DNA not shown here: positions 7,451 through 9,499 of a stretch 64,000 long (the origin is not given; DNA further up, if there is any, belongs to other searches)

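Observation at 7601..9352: DUF429 (RNase H-fold nuclease-like) domain fused to a RelA/SpoT alarmone-synthetase domain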

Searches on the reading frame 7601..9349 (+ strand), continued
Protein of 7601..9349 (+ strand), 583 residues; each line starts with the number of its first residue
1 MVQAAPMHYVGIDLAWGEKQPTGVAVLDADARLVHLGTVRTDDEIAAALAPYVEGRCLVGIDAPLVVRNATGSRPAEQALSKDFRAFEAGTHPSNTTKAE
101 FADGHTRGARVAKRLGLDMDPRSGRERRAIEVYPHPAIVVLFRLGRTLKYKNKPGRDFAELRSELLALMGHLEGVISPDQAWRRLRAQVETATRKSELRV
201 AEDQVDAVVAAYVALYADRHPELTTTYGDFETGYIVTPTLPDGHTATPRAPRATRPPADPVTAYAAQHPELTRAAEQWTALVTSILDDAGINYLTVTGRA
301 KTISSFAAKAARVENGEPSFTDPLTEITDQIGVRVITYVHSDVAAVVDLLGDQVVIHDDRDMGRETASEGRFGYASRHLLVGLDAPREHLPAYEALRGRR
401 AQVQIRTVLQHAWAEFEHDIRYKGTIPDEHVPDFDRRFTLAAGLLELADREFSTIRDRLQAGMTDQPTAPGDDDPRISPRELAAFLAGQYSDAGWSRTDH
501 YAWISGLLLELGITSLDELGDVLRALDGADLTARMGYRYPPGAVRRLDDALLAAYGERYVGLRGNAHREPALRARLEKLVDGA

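Call 24: find_encoding_contigs(protein=P0055, flank=6000, max_places=2)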
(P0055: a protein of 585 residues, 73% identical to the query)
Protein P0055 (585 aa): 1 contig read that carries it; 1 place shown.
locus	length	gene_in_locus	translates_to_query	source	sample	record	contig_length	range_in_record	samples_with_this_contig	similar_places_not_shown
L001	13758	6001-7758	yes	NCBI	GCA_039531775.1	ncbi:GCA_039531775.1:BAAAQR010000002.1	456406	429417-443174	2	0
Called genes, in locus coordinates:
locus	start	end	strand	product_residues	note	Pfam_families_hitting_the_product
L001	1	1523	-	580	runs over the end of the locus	PF00128:Alpha-amylase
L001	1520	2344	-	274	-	PF00528:BPD_transp_1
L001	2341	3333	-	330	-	PF00528:BPD_transp_1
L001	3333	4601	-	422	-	PF01547:SBP_bac_1, PF13416:SBP_bac_8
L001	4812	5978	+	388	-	PF00480:ROK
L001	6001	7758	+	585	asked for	PF04250:DUF429, PF04607:RelA_SpoT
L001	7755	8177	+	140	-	PF08818:DUF1801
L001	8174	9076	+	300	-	PF00583:Acetyltransf_1, PF13673:Acetyltransf_10 (weak), PF13508:Acetyltransf_7, PF13480:Acetyltransf_6 (weak), PF00583:Acetyltransf_1, PF13673:Acetyltransf_10, PF13508:Acetyltransf_7, PF08445:FR47 (weak)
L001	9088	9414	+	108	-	-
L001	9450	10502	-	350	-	PF02720:DUF222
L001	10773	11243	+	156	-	PF10604:Polyketide_cyc2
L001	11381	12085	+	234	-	PF01209:Ubie_methyltran, PF13489:Methyltransf_23, PF05401:NodS (weak), PF08241:Methyltransf_11, PF08242:Methyltransf_12, PF13649:Methyltransf_25, PF13847:Methyltransf_31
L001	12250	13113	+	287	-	PF02811:PHP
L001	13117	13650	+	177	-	PF00583:Acetyltransf_1, PF13527:Acetyltransf_9, PF13673:Acetyltransf_10 (weak), PF13508:Acetyltransf_7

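Call 25: find_encoding_contigs(protein=P0065, flank=6000, max_places=2)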
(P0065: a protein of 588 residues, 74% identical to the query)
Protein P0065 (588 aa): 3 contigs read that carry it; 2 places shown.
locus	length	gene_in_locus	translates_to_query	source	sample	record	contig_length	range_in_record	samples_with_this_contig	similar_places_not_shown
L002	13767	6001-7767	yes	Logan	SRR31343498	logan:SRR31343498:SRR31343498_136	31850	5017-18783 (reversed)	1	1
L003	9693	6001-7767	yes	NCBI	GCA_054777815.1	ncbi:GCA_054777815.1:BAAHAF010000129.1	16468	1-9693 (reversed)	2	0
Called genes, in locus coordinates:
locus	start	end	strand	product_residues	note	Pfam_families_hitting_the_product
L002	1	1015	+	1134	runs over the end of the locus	PF00289:Biotin_carb_N, PF02222:ATP-grasp, PF02786:CPSase_L_D2, PF07478:Dala_Dala_lig_C (weak), PF02785:Biotin_carb_C, PF00682:HMGL-like, PF02436:PYC_OADA, PF00364:Biotin_lipoyl, +1 more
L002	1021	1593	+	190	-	PF01243:PNPOx_N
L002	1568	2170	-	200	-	PF00300:His_Phos_1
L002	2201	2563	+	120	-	-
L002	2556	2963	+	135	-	-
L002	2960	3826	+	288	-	PF01263:Aldose_epim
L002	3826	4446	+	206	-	PF01300:Sua5_yciO_yrdC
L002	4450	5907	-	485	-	PF09346:SMI1_KNR4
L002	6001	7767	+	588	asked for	PF04250:DUF429, PF04607:RelA_SpoT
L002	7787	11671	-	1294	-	PF00069:Pkinase, PF07714:PK_Tyr_Ser-Thr, PF25175:Beta-prop_WDR5 (faint)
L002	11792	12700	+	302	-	PF23441:SDR, PF00106:adh_short, PF08659:KR, PF13561:adh_short_C2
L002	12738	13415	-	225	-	PF00702:Hydrolase, PF13419:HAD_2, PF13242:Hydrolase_like (weak)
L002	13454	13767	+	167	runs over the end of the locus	PF04978:MST, PF12867:DinB_2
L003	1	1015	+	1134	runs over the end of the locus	PF00289:Biotin_carb_N, PF02222:ATP-grasp, PF02786:CPSase_L_D2, PF07478:Dala_Dala_lig_C (weak), PF02785:Biotin_carb_C, PF00682:HMGL-like, PF02436:PYC_OADA, PF00364:Biotin_lipoyl, +1 more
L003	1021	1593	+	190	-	PF01243:PNPOx_N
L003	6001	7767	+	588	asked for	PF04250:DUF429, PF04607:RelA_SpoT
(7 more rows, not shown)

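Call 26: search_protein_representatives(protein=window:7601-9349:+)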
Query: 583 residues. Proteins with E-value up to 0.001 (for the whole library): 7757; up to 1e-10: 4405; up to 1e-30: 353. The best 150 are listed.
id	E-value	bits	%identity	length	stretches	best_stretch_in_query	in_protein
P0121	5.1e-221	751.5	96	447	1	31-388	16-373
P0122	6.5e-219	744.6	65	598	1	7-579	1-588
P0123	2.9e-176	603.8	68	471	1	140-582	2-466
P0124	2.3e-165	567.8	64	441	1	7-440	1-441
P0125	5.9e-153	526.8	64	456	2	3-285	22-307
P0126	4.1e-142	491.1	75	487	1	256-562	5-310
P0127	4.2e-141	487.7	59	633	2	6-368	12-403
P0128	5.7e-133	460.9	62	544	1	6-383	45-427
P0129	9.9e-129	446.9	62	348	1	242-579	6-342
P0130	3.3e-128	445.1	63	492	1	257-581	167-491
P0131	2.8e-122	425.6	66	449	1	169-518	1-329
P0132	3.7e-119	415.3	63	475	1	4-332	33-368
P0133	7.6e-116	404.3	78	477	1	336-580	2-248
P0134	1.2e-107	377.3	71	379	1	173-461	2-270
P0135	4.0e-106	372.3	72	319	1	318-570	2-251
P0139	4.9e-96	338.9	53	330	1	259-579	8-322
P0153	1.3e-79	284.7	51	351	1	236-579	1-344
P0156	7.0e-75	269.1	47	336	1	255-579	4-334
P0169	5.0e-69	249.8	57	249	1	7-249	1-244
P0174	1.1e-67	245.3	55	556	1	10-261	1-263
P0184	1.6e-62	228.2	42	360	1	262-577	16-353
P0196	4.0e-60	220.4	49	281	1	7-262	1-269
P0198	7.1e-60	219.6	51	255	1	10-240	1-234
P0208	3.0e-58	214.2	49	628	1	8-243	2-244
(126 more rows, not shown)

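Call 28: list_cluster_members(proteins=[P0122, P0139, P0153, P0156, P0184, P0169, P0196, P0198, P0208, P0174])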
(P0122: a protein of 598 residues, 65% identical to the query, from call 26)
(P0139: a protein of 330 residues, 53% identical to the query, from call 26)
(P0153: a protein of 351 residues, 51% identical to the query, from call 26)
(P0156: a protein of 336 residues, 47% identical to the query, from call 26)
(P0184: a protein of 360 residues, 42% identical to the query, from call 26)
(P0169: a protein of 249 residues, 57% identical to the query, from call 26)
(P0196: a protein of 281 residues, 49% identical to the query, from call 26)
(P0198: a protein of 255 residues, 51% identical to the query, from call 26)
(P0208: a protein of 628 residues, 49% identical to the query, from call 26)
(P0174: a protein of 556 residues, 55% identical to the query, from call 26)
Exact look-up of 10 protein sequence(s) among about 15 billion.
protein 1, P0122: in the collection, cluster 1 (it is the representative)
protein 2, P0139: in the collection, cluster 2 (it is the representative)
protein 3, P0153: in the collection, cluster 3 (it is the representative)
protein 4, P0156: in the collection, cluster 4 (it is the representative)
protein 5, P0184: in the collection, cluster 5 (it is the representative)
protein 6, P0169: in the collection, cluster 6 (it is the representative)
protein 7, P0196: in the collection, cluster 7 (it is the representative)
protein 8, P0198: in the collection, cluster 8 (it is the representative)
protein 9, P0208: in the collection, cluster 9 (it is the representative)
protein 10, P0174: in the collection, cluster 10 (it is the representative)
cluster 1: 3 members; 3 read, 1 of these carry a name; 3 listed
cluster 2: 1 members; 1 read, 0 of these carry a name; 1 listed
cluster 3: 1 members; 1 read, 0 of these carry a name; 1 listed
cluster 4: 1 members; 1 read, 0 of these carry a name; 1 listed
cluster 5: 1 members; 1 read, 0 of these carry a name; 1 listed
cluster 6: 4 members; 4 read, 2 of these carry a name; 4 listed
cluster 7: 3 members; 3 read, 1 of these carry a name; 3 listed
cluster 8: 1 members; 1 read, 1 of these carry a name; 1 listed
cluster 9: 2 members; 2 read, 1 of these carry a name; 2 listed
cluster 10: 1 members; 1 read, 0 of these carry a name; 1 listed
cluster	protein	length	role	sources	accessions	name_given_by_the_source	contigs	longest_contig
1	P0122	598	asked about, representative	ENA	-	-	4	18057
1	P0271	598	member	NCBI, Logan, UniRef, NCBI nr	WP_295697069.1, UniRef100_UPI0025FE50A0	DUF429 domain-containing protein [Lapillicoccus sp.] | DUF429 domain-containing protein n=1 Tax=Lapillicoccus sp. TaxID=1909287 ...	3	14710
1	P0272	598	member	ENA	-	-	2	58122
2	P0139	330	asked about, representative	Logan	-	-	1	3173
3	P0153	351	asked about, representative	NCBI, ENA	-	-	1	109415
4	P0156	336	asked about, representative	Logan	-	-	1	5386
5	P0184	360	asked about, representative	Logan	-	-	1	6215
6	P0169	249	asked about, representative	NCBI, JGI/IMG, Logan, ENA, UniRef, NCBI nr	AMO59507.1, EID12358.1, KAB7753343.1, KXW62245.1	RelA/SpoT domain-containing protein [Mycolicibacterium phlei] | predicted RNase H-like nuclease | GTP pyrophosphokinase n=1 Tax=Mycolicibacterium phlei DSM 43239 = CCUG 21000 ...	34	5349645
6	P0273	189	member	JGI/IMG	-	predicted RNase H-like nuclease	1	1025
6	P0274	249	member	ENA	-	-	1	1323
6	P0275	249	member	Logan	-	-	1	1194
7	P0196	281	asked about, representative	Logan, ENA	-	-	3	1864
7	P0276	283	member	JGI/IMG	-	predicted RNase H-like nuclease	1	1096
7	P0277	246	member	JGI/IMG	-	-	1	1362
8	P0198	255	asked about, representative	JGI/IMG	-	predicted RNase H-like nuclease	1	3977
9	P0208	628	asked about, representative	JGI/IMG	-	-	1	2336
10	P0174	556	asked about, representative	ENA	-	-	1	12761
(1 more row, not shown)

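Call 29: find_related_loci(query=P0169, collection=genome_contigs, flank=5000)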
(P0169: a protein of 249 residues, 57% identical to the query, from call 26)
Query P0169 (249 aa) in genome_contigs; peptide patterns used: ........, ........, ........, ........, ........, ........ (x = any residue, [..] = any of these).
402 stretches matched a pattern; 202 encode a relative of the query (tblastn E <= 1e-3); the best 80 are kept; 80 distinct loci.
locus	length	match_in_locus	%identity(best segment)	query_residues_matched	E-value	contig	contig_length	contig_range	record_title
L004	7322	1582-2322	71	1-245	3e-116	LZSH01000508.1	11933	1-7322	Mycobacteriaceae bacterium 1482268.1 contig_558, whole genome shotgun sequence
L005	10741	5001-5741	70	1-245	1e-113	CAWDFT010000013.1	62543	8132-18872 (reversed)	MAG: uncultured Actinomycetota bacterium isolate MFD05942.bin.2.155 genome assembly, contig: contig_20513, whole genome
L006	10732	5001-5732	71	1-242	4e-113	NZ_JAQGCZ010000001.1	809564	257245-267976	Mycolicibacterium sp. BiH015 NODE_1_length_809564_cov_75.186827, whole genome shotgun sequence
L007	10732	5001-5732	70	1-242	3e-112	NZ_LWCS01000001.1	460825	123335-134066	Mycolicibacterium iranicum strain H39 scaffold_0, whole genome shotgun sequence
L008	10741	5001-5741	68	1-245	4e-112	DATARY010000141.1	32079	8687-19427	MAG TPA_asm: Mycobacterium sp. isolate SMAG_U5506 k141_2047630, whole genome shotgun sequence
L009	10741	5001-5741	70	1-245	3e-112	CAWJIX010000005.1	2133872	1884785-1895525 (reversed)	MAG: uncultured Actinomycetota bacterium isolate MFD05442.bin.1.433 genome assembly, contig: contig_3216, whole genome s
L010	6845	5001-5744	70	1-246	2e-111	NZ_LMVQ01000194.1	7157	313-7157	Mycobacterium sp. NAZ190054 Contig_273, whole genome shotgun sequence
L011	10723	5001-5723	69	1-239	3e-110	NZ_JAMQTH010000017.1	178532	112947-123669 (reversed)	Mycobacterium sp. 21AC1 NODE_17_length_178532_cov_98.625272, whole genome shotgun sequence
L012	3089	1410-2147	71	3-246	5e-113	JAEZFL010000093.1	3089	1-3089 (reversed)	MAG: Proteobacteria bacterium isolate OH_CBrB_50 k127_2770114, whole genome shotgun sequence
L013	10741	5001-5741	68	1-245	9e-110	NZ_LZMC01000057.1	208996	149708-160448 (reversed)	Mycobacterium sp. 1274761.0 strain 1274761 contig_48, whole genome shotgun sequence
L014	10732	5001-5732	68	1-242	1e-109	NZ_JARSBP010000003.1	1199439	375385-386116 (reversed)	Mycobacterium sp. 236(2023) Mycobac.236_ctg0003, whole genome shotgun sequence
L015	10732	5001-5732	69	1-242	2e-109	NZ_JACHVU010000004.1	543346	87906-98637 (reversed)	Mycolicibacterium iranicum strain AT2.18 Ga0372454_04, whole genome shotgun sequence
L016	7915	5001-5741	68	1-245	6e-109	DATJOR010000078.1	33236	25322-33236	MAG TPA_asm: Mycobacterium sp. isolate SMAG_U14892 k141_3464236, whole genome shotgun sequence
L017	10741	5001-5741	67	1-245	6e-109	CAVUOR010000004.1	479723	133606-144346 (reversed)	MAG: uncultured Actinomycetota bacterium isolate MFD06092.bin.2.37 genome assembly, contig: contig_18685, whole genome s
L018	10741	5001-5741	68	1-245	1e-108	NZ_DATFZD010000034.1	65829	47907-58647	MAG: Mycobacterium sp. isolate SMAG_U9560 k141_387361, whole genome shotgun sequence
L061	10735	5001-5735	66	1-243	8e-104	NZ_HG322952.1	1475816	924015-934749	Mycolicibacterium septicum DSM 44393 strain type strain: DSM 44393, whole genome shotgun sequence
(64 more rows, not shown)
